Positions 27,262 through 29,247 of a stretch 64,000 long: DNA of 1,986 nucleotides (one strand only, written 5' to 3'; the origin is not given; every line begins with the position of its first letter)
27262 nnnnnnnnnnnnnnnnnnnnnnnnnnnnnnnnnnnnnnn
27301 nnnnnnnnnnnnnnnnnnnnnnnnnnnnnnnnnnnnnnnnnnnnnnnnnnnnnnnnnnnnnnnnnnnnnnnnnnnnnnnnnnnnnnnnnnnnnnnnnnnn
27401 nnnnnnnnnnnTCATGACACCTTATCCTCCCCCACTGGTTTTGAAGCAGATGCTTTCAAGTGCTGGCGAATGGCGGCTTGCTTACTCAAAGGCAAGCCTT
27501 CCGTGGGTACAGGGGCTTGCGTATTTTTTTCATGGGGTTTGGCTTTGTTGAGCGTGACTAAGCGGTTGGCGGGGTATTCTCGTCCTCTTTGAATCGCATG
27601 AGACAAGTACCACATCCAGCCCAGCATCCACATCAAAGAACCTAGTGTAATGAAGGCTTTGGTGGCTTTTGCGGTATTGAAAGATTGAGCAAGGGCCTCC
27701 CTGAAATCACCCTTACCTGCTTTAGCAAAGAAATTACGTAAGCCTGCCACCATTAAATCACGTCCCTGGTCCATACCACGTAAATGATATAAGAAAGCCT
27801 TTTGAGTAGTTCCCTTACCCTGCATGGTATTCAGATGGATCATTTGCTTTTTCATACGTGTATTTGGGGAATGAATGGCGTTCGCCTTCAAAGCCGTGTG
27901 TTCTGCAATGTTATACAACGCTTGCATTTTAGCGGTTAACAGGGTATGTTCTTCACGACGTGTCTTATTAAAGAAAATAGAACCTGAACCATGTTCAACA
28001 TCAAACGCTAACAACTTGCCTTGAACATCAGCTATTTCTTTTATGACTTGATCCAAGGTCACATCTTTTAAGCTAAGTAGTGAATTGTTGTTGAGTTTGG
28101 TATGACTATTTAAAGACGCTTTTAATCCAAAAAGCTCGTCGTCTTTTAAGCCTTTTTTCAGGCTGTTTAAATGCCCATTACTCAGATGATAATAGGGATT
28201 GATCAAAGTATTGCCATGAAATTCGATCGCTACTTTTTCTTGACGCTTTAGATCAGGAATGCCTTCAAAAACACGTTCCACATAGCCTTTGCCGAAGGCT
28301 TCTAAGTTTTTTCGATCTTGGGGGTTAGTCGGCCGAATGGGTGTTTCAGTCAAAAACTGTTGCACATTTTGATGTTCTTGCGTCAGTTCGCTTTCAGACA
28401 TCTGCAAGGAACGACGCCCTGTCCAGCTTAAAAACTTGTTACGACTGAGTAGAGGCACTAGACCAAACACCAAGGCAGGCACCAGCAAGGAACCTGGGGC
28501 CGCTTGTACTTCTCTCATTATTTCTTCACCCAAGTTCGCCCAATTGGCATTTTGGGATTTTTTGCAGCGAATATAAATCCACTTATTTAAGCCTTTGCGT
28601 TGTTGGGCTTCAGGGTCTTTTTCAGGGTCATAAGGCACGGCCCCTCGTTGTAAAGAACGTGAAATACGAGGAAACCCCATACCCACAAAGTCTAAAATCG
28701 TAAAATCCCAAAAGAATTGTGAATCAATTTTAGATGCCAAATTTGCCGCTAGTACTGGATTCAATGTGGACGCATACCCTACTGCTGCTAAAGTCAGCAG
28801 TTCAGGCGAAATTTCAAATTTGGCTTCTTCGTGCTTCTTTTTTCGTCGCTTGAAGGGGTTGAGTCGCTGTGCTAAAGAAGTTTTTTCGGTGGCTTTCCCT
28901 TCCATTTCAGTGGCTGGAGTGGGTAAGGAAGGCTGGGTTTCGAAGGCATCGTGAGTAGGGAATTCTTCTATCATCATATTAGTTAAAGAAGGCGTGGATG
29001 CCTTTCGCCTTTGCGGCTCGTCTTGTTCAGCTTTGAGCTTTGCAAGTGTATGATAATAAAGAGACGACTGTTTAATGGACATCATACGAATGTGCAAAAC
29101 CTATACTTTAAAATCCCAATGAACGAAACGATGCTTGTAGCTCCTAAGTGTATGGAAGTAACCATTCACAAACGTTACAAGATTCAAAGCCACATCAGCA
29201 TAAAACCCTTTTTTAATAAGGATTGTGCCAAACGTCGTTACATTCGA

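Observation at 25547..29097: Translationally coupled operon of two large membrane-associated ORFans (about 557 aa and 622 aa)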

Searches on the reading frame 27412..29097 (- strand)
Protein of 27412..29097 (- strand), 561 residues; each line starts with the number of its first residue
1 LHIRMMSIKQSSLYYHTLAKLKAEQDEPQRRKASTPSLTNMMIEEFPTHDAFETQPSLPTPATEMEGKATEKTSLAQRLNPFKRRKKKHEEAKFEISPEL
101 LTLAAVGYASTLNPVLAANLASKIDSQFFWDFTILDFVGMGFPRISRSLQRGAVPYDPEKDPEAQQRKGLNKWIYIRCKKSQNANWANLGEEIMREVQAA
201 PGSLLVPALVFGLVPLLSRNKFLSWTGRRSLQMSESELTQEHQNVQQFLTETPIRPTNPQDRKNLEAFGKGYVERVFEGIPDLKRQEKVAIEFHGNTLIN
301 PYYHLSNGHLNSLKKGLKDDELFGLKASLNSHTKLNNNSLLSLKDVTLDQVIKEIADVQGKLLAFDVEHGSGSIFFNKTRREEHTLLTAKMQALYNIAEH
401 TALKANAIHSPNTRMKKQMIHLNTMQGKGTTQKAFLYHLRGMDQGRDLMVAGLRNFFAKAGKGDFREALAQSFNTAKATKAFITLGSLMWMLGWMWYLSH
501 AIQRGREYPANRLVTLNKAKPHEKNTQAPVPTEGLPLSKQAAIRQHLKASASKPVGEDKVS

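Call 3: search_protein_families(library=pfam, proteins=[window:27412-29097:-], max_evalue=1)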
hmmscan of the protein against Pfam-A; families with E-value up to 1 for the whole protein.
window:27412-29097:- (561 aa): 1 family
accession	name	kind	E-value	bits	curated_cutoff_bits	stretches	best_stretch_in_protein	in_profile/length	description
PF20364.3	DUF6659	-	0.21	12.2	27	1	334-386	38-88/131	Family of unknown function (DUF6659)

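Call 10: find_homologous_proteins(query=window:27412-29097:-, max_evalue=0.001)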
Query window:27412-29097:- (561 aa): 15 proteins with E <= 0.001 among 8000 candidates.
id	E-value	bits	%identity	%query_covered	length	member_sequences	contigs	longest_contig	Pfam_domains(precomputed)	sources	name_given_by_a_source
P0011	0.0e+0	1199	96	99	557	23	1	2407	-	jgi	jgi:hypothetical protein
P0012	8.1e-282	954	77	99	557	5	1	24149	-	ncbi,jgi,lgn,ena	jgi:hypothetical protein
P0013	1.6e-278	943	76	97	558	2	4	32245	-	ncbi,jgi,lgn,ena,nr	ncbi:MAG: hypothetical protein LW809_04520 [Vampirovibrionales bacterium]|jgi:hypothetical protein|n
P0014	4.8e-238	809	66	97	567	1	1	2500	-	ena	-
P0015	1.1e-237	808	67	99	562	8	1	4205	-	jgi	jgi:hypothetical protein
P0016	2.7e-231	787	66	99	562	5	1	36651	-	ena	-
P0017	2.8e-194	665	76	70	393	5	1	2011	-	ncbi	ncbi:MAG: hypothetical protein ACK5T0_04935, partial [Vampirovibrionales bacterium]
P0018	4.4e-166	572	55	93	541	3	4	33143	-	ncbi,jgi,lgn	jgi:hypothetical protein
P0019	1.5e-163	563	51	92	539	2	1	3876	-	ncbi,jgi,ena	-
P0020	6.0e-161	555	51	92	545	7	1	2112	-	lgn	-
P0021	1.6e-132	461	49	79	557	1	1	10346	-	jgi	jgi:hypothetical protein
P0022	1.9e-131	457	45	92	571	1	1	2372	-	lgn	-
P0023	6.2e-122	426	44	84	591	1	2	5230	-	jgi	jgi:hypothetical protein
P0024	1.7e-120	421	48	75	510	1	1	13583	-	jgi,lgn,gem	-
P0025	8.7e-116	406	62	53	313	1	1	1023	-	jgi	jgi:hypothetical protein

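Call 22: find_encoding_contigs(protein=P0021, flank=10000, max_places=2)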
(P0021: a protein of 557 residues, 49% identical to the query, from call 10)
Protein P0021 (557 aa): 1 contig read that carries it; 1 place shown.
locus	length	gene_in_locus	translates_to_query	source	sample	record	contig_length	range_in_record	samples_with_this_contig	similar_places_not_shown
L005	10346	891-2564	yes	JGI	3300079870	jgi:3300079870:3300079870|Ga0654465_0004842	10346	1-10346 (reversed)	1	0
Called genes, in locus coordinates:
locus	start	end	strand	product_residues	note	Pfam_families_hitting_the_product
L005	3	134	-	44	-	?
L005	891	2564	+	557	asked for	-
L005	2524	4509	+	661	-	-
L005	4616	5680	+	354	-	PF00294:PfkB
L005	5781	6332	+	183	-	PF14221:DUF4330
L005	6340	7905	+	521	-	PF04932:Wzy_C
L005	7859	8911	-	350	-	-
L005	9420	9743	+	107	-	-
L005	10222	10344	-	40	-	?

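Call 23: find_encoding_contigs(protein=P0024, flank=10000, max_places=2)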
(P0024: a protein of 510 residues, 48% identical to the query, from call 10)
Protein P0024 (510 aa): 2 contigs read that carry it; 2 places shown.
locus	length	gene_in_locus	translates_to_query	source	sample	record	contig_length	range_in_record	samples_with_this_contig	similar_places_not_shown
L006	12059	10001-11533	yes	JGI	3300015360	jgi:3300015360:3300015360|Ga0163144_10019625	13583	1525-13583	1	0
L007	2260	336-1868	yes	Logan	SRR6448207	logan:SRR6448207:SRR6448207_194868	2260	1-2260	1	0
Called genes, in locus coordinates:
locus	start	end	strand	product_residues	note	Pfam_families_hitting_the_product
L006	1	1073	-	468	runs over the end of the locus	PF13411:MerR_1 (weak)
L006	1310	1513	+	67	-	-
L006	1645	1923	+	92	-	PF05016:ParE_toxin (weak), PF15781:ParE-like_toxin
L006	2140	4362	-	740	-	PF00912:Transgly, PF00905:Transpeptidase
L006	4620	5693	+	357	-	PF00528:BPD_transp_1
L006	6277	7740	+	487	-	PF00206:Lyase_1, PF10415:FumaraseC_C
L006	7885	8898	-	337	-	PF01368:DHH, PF02272:DHHA1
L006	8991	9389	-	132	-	PF01050:MannoseP_isomer, PF07883:Cupin_2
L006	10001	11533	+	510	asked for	-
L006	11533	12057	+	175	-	?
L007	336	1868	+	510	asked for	-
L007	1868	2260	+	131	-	?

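Call 24: find_encoding_contigs(protein=P0023, flank=10000, max_places=2)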
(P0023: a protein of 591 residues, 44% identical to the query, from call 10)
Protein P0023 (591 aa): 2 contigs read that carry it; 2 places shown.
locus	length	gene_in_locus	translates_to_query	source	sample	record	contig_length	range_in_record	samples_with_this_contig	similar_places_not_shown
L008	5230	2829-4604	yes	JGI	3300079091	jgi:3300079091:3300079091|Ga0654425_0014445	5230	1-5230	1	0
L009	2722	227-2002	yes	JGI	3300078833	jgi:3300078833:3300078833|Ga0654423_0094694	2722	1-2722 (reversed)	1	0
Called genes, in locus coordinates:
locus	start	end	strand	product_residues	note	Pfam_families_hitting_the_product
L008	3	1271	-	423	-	?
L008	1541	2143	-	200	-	PF02576:RimP_N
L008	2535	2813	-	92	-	-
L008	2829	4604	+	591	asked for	-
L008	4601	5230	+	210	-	?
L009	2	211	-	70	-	?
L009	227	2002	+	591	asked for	-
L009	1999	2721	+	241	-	?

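Call 28: search_solved_structures(query=A2, max_evalue=10)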
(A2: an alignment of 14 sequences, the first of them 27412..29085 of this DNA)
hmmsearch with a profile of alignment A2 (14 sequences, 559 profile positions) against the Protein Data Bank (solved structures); distinct sequences matched with E-value up to 10: 5.
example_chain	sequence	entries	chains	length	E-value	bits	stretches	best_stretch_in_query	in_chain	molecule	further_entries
5agd_A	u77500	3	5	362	0.054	15.4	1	70-124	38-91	ALPHA-1,6-MANNANASE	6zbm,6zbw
4d4a_A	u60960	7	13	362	0.054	15.4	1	70-124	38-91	ALPHA-1,6-MANNANASE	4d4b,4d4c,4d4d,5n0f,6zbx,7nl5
4bok_A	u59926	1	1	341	0.07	15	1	74-124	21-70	ALPHA-1,6-MANNANASE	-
5m77_A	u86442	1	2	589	0.11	14.3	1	72-124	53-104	Alpha-1,6-mannanase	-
4boj_A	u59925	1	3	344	0.12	14.2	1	74-124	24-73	ALPHA-1,6-MANNANASE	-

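Call 30: search_protein_families(library=ncbifam, proteins=[window:27412-29085:-], max_evalue=0.1)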
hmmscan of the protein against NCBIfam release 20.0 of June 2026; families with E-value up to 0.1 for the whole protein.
window:27412-29085:- (557 aa): 1 family
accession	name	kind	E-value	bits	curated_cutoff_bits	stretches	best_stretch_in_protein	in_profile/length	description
TIGR00708.1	cobA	equivalog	0.086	12.6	167.75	0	410-447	2-39/177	cob(I)yrinic acid a,c-diamide adenosyltransferase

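Call 31: search_protein_families(library=padloc, proteins=[window:27412-29085:-], max_evalue=0.1)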
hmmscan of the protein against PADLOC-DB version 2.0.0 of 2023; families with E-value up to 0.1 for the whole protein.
window:27412-29085:- (557 aa): 0 families

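Call 32: predict_structure(alignment_id=A2)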
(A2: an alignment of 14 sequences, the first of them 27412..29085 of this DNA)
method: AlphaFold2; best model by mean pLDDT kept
length: 557 residues; sequences in the alignment: 14
mean_pLDDT: 60.9   pTM: 0.51
mean pLDDT of the five models: 60.9, 57.5, 56.6, 55.1, 53.8
residues with pLDDT >= 90: 63; 70-90: 180; 50-70: 66; < 50: 248
segments of 3 or more residues with pLDDT < 50: 1-141, 192-223, 487-491, 493-557
pLDDT, mean of each block of 10 residues (from residue 1): 33 43 40 26 29 27 28 36 31 38 34 38 41 41 53 75 65 64 53 42 38 34 57 85 82 85 92 88 90 66 85 86 84 82 93 93 78 83 90 91 89 86 82 86 87 79 86 68 50 46 35 36 30 44 42 34
secondary structure, 60 per line:
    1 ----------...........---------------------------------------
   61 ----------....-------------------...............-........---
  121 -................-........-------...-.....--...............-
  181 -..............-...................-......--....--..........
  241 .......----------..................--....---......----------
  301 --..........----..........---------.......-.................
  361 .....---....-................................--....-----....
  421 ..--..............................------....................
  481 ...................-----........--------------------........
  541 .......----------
elements in order: H11-21 H71-74 H94-108 H110-117 H122-137 H139-146 H158-162 H165-179 H182-195 H197-215 H217-222 H225-228 H231-247 H258-275 H278-281 E285-290 H303-312 H317-326 E336-342 H344-365 H369-372 H374-405 H408-411 E417-422 E425-430 H431-454 H461-499 H505-512 H533-547

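Call 34: search_protein_representatives(alignment_id=A2)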
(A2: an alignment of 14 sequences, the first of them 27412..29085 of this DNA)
Query: 14 sequences, 559 profile positions. Proteins with E-value up to 0.001 (for the whole library): 124; up to 1e-10: 88; up to 1e-30: 18. The best 124 are listed.
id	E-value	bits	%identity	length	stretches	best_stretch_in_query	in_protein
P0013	6.5e-284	959.3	-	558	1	1-558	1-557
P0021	2.6e-244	828.6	-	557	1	2-557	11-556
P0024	6.4e-213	724.9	-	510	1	33-534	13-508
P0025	6.3e-126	437.8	-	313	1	247-556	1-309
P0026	1.4e-98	347.5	-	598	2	77-280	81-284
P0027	1.1e-85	304.9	-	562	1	62-521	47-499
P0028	3.6e-76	273.5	-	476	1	85-517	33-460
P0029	8.5e-61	222.8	-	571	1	70-543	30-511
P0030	8.7e-61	222.7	-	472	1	103-541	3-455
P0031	2.3e-53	198.3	-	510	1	70-527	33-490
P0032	2.8e-53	198.0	-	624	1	117-527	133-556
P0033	1.2e-50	189.3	-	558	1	79-528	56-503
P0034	1.6e-50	188.8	-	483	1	117-518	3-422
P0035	2.4e-49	185.0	-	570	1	81-527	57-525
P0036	3.9e-49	184.3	-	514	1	116-530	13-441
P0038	8.8e-43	163.3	-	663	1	102-534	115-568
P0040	8.7e-23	97.3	-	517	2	116-274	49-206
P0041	7.0e-22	94.3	-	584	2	124-290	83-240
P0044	3.9e-20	88.5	-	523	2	126-213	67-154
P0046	1.9e-19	86.3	-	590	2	124-258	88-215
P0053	4.3e-18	81.8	-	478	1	113-211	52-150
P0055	7.9e-18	80.9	-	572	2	131-211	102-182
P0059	4.2e-17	78.5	-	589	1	119-212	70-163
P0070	7.8e-16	74.3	-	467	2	128-286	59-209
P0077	3.7e-15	72.1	-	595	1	120-221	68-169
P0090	6.6e-14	68.0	-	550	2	110-214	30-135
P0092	8.0e-14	67.7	-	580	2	122-212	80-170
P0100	1.2e-12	63.8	-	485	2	119-220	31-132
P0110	1.5e-10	57.0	-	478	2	126-212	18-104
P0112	3.3e-10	55.8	-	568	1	124-212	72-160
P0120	7.2e-09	51.4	-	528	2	126-212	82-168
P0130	7.6e-07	44.7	-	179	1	125-211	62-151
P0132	1.1e-06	44.1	-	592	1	120-204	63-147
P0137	4.6e-06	42.1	-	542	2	117-233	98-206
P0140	9.7e-05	37.7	-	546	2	131-209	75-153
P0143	3.7e-04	35.8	-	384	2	399-518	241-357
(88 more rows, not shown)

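Call 36: list_cluster_members(proteins=[P0026, P0029, P0032, P0038, P0040, P0044, P0053, P0070, P0100, P0130])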
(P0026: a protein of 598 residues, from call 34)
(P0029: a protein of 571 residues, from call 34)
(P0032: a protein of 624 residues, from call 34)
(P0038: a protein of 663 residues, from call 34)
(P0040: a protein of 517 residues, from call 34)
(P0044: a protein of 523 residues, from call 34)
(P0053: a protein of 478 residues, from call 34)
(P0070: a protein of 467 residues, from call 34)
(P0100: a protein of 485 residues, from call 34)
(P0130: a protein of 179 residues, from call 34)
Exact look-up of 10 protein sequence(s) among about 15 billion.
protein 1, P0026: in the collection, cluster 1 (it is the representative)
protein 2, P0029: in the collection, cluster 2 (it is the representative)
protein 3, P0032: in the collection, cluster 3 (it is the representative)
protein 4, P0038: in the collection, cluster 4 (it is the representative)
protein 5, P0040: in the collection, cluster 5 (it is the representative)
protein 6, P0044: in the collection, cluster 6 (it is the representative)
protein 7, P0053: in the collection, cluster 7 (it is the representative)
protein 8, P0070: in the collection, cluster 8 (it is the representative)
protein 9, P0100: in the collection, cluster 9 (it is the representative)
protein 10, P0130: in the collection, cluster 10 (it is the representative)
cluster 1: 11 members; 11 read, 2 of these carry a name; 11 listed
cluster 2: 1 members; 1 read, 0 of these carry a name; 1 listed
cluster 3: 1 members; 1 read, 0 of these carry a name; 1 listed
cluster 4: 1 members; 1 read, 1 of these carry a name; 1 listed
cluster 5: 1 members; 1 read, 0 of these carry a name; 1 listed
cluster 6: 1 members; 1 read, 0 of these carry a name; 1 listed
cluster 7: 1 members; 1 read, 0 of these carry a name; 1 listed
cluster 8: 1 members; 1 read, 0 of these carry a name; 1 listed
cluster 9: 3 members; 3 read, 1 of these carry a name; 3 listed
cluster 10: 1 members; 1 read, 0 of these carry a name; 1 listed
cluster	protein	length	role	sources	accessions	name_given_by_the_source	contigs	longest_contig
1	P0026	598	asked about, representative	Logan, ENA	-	-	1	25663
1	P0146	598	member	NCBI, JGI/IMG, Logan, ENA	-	hypothetical protein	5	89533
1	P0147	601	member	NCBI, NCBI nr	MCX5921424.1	MAG: hypothetical protein NTW61_08960 [Candidatus Melainabacteria bacterium] | hypothetical protein [Candidatus Melainabacteria bacterium]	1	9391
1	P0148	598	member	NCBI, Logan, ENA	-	-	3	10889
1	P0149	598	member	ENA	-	-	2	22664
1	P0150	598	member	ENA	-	-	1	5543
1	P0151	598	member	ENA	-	-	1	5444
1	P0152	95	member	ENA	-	-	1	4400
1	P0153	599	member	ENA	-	-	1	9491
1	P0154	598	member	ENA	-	-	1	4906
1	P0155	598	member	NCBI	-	-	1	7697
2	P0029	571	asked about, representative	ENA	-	-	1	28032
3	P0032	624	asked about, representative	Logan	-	-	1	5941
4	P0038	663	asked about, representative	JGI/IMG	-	hypothetical protein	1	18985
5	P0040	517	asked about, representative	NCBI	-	-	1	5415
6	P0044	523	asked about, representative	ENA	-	-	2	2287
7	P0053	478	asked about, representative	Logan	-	-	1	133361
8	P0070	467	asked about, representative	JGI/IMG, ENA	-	-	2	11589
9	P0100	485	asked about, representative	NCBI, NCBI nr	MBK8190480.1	MAG: hypothetical protein IPK79_08530 [Vampirovibrionales bacterium] | hypothetical protein [Vampirovibrionales bacterium]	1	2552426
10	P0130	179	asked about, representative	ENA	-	-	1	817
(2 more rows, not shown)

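Call 37: find_encoding_contigs(protein=P0100, flank=10000, max_places=1)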
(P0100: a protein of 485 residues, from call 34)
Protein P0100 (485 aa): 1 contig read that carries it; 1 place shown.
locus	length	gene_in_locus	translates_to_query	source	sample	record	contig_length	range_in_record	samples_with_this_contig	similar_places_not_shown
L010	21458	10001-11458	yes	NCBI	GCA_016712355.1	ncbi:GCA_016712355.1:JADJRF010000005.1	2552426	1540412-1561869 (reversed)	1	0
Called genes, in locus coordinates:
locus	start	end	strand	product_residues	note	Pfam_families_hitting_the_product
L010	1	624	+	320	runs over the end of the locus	PF07650:KH_2, PF00189:Ribosomal_S3_C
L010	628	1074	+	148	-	PF00252:Ribosomal_L16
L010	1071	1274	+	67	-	PF00831:Ribosomal_L29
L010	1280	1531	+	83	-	PF00366:Ribosomal_S17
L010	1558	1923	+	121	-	PF00238:Ribosomal_L14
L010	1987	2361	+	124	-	PF00467:KOW, PF17136:ribosomal_L24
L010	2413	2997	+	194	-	PF00281:Ribosomal_L5, PF00673:Ribosomal_L5_C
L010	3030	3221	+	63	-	PF00253:Ribosomal_S14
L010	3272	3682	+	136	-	PF00410:Ribosomal_S8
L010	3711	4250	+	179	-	PF00347:Ribosomal_L6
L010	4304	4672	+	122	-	PF00861:Ribosomal_L18p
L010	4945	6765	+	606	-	PF04966:OprB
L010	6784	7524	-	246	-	PF02308:MgtC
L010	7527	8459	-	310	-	-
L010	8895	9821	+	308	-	PF01555:N6_N4_Mtase, PF03602:Cons_hypoth95 (faint)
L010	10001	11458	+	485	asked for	-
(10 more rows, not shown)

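Call 45: find_related_loci(query=A2, collection=genome_contigs, flank=6000)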
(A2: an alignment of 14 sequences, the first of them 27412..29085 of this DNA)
Query A2 (557 aa) in genome_contigs; peptide patterns used: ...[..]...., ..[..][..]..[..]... (x = any residue, [..] = any of these).
29 stretches matched a pattern; 13 encode a relative of the query (tblastn E <= 1e-3); 11 distinct loci.
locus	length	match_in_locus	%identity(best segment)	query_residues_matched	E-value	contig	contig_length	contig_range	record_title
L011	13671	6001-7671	96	1-557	0e+0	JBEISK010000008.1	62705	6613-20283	MAG: Gammaproteobacteria bacterium isolate Sample-107-S80-bin-40 Sample_107_S80-bin_40-k141_790286, whole genome shotgun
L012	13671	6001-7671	77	1-557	0e+0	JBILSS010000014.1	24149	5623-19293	MAG: Vampirovibrionales bacterium isolate ME2018-07-03_3300044637_group8_bin134 Rohwer_bin1413_scaffold_908_c1, whole ge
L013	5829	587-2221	76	1-544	0e+0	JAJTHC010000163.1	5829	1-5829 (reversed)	MAG: Vampirovibrionales bacterium isolate CoA8N_M69.1 k141_571801, whole genome shotgun sequence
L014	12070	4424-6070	75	1-544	0e+0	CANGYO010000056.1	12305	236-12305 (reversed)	MAG: Vampirovibrionales bacterium isolate RE-15aug16-9 genome assembly, contig: RE-15aug16-C7837, whole genome shotgun s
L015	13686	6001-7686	67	1-557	0e+0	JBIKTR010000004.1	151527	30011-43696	MAG: Vampirovibrionales bacterium isolate ME2015-07-30_3300044647_group6_bin122 Rohwer_bin1410_scaffold_19_c1, whole gen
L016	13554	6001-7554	54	1-521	9e-177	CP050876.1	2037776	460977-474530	MAG: Vampirovibrio sp. isolate OL03a chromosome, complete genome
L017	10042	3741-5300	50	1-516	2e-163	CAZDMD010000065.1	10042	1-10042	MAG TPA_asm: uncultured Vampirovibrionales bacterium isolate SRP278252_co3_622 genome assembly, contig: NODE_13393_lengt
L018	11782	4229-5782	55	1-521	2e-169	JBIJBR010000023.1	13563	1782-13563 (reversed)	MAG: Vampirovibrionales bacterium isolate ME2006-08-10D11_3300044971_group2_bin133 Rohwer_bin1407_scaffold_3764_c1, whol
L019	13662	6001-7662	66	1-557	0e+0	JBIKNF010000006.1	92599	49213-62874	MAG: Vampirovibrionales bacterium isolate ME2014-09-21_3300035681_group5_bin84 Rohwer_bin1408_scaffold_73_c1, whole geno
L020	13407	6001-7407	35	83-510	2e-67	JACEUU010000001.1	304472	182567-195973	MAG: Vampirovibrio sp. isolate DET50b Vampirovibrio_DET50b_c60_C, whole genome shotgun sequence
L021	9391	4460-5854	35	88-510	3e-61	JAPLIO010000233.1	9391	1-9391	MAG: Candidatus Melainabacteria bacterium isolate LacPavin_0419_WC70S_MAG_44_8 LacPavin_0419_WC70S_scaffold_224175, whol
